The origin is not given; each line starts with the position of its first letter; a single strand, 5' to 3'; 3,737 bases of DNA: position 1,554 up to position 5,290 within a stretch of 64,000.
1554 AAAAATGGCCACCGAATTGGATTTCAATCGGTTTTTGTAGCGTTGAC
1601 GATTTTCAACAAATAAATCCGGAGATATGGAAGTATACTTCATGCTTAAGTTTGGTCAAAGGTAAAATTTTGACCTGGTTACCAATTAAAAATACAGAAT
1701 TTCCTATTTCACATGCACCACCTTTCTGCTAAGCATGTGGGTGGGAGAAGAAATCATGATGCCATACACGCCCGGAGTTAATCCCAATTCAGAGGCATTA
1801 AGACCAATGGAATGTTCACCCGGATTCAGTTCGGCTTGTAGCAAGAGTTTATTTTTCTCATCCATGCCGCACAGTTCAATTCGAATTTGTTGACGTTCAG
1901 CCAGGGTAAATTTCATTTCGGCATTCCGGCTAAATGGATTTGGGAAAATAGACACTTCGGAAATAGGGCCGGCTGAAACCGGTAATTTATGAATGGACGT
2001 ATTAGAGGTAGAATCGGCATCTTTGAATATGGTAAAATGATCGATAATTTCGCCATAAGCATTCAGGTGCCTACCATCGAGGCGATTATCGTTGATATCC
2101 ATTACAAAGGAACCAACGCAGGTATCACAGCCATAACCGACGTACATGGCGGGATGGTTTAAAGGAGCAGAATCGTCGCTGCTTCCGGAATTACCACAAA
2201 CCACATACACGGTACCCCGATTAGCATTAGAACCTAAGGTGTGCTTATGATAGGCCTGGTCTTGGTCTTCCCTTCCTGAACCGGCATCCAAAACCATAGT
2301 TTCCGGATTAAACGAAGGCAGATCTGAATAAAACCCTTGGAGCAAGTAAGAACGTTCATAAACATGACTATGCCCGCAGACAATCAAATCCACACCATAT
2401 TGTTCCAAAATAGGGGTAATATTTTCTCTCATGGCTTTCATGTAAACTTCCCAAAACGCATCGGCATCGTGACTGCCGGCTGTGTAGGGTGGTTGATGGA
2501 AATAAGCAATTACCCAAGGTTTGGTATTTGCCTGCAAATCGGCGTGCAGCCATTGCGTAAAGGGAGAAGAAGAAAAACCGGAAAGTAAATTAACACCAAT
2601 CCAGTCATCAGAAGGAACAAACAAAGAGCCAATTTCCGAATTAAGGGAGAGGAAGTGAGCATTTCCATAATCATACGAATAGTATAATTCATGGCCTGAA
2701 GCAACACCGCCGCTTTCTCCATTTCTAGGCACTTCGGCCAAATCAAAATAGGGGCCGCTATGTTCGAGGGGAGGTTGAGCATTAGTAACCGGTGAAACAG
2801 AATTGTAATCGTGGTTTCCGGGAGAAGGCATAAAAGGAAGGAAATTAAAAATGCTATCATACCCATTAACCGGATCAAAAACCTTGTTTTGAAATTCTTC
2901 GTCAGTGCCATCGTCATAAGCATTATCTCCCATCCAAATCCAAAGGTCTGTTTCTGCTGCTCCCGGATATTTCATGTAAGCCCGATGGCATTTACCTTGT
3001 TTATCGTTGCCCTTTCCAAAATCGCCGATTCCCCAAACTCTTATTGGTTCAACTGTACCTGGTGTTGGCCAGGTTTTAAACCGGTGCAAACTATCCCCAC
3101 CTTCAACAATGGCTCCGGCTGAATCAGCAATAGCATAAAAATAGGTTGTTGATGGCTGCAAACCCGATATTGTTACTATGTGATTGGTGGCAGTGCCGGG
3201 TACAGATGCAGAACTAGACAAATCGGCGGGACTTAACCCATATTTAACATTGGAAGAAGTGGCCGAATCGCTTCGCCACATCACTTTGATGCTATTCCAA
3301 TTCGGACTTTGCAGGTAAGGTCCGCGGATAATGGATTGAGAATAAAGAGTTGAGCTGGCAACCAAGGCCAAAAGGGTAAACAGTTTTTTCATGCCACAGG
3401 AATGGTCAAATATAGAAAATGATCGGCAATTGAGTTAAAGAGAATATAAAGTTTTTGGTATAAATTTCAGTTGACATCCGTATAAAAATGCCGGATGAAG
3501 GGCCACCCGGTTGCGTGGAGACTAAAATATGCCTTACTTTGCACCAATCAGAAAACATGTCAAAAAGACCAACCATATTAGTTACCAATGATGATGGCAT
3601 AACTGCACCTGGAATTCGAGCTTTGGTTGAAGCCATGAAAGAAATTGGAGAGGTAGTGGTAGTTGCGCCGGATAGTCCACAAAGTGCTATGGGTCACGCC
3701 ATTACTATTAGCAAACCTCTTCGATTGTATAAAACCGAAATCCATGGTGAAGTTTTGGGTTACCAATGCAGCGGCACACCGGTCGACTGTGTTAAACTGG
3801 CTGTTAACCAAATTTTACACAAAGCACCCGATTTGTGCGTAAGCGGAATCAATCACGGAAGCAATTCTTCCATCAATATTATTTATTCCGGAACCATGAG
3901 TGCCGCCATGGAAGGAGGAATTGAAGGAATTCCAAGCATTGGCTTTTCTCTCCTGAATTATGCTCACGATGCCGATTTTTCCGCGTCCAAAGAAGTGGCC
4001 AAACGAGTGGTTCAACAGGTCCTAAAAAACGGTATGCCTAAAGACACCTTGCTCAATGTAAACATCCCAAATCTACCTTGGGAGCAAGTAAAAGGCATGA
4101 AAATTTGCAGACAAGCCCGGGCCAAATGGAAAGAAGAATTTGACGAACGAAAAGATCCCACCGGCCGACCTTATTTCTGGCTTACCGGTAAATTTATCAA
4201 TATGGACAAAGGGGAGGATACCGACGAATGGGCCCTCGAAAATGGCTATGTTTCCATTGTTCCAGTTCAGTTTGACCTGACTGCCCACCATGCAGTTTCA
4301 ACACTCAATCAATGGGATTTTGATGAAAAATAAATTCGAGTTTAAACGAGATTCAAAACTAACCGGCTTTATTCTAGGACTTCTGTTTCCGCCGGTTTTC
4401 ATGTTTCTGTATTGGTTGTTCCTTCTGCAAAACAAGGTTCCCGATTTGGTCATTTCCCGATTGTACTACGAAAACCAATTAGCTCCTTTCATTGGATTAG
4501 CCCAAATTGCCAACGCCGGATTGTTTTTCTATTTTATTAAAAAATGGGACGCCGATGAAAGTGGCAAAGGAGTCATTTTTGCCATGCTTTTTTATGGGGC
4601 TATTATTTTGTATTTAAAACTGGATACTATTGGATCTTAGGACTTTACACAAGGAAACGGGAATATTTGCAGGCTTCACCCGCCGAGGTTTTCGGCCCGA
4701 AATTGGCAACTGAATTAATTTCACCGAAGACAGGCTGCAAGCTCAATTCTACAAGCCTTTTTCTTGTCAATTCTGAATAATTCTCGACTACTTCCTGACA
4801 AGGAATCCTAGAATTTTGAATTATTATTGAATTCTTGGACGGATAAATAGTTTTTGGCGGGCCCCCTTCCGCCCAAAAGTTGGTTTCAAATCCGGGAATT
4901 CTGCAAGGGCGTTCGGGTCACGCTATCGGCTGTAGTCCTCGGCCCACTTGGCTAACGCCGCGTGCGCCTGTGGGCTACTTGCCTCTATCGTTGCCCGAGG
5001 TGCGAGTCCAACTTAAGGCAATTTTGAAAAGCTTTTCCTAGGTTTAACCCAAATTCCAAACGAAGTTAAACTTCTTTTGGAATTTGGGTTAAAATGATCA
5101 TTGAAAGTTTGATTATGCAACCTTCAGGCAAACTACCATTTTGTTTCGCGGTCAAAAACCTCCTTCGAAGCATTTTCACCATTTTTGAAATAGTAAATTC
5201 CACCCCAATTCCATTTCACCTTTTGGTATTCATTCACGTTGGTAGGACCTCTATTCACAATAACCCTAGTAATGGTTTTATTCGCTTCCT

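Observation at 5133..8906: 1257-aa secreted TolA-like coiled-coil protein encoded largely by near-identical 153-bp and 240-bp tandem DNA repeats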

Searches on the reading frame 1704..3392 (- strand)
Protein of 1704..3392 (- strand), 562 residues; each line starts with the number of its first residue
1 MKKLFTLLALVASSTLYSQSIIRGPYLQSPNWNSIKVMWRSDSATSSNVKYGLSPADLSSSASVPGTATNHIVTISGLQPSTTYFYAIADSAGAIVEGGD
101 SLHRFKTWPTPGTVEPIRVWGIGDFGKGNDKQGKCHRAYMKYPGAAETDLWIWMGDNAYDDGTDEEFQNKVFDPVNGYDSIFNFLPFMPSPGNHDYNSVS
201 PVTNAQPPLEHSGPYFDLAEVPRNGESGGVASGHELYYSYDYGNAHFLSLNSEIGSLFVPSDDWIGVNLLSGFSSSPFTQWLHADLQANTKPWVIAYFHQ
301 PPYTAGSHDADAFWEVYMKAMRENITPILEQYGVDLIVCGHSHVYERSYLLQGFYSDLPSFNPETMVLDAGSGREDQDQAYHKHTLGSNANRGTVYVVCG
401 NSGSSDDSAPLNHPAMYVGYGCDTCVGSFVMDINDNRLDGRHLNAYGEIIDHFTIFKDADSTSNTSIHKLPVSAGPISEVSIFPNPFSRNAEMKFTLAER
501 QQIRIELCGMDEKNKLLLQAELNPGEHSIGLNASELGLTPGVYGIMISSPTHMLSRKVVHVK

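Call 13: search_protein_families(library=pfam, proteins=[window:1704-3392:-], max_evalue=0.001)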
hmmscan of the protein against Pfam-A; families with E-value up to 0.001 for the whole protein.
window:1704-3392:- (562 aa): 2 families
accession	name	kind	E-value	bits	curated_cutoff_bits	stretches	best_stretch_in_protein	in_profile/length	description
PF00149.33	Metallophos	-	1.8e-16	61.6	21.5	1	117-345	1-191/191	Calcineurin-like phosphoesterase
PF16656.11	Pur_ac_phosph_N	-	8.7e-11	42.7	30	1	29-93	10-83/93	Purple acid Phosphatase, N-terminal domain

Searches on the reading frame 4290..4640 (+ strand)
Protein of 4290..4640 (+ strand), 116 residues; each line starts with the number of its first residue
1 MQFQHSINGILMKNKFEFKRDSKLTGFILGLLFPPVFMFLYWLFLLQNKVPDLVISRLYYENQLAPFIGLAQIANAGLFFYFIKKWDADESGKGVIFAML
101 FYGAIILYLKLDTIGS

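Call 13: search_protein_families(library=pfam, proteins=[window:4290-4640:+], max_evalue=0.001)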
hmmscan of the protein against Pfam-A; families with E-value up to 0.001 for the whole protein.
window:4290-4640:+ (116 aa): 0 families

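Call 87: search_protein_families(library=pfam, proteins=[window:4290-4640:+], max_evalue=0.001)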
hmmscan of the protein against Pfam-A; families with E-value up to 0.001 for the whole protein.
window:4290-4640:+ (116 aa): 0 families

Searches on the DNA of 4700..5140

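Call 92: search_rna_families(source=window, start=4700, end=5140, threshold=evalue, max_evalue=1)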
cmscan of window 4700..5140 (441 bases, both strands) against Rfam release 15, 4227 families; matches with E-value up to 1: 11.
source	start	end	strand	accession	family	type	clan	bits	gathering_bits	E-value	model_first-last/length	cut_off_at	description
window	5036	5097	+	RF03743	MIR7696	Gene; miRNA;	-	25.7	83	0.011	1-88/88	no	MIR7696 microRNA precursor family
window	5038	5123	-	RF03198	mir-7385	Gene; miRNA;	-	25.4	69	0.0023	1-62/62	no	mir-7385 microRNA precursor family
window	5036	5097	-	RF03743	MIR7696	Gene; miRNA;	-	25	83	0.017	1-88/88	no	MIR7696 microRNA precursor family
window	5035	5097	+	RF04211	MIR5185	Gene; miRNA;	-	23.6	101.7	0.027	1-111/111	no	MIR5185 microRNA precursor family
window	5039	5101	-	RF04211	MIR5185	Gene; miRNA;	-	23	101.7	0.039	1-111/111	no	MIR5185 microRNA precursor family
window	5044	5092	+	RF04027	mir-1422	Gene; miRNA;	-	20.7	60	0.38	1-84/84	no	mir-1422 microRNA precursor family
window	5037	5099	+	RF03187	MIR1512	Gene; miRNA;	-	20.3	79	0.21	1-94/94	no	MIR1512 microRNA precursor family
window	5044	5091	+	RF03923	mir-964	Gene; miRNA;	-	19.1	100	0.42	1-90/90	no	mir-964 microRNA precursor family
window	5040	5096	-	RF00785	mir-90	Gene; miRNA;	-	18.7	68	0.34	1-84/84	no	mir-90 microRNA precursor family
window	5045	5090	+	RF02516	MIR393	Gene; miRNA;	-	16.7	60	0.69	1-126/126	no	mir-393 microRNA precursor family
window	4978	5092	+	RF01866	ceN33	Gene; snRNA; snoRNA; CD-box;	-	16.2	75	0.9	1-118/118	no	C. elegans snoRNA ceN33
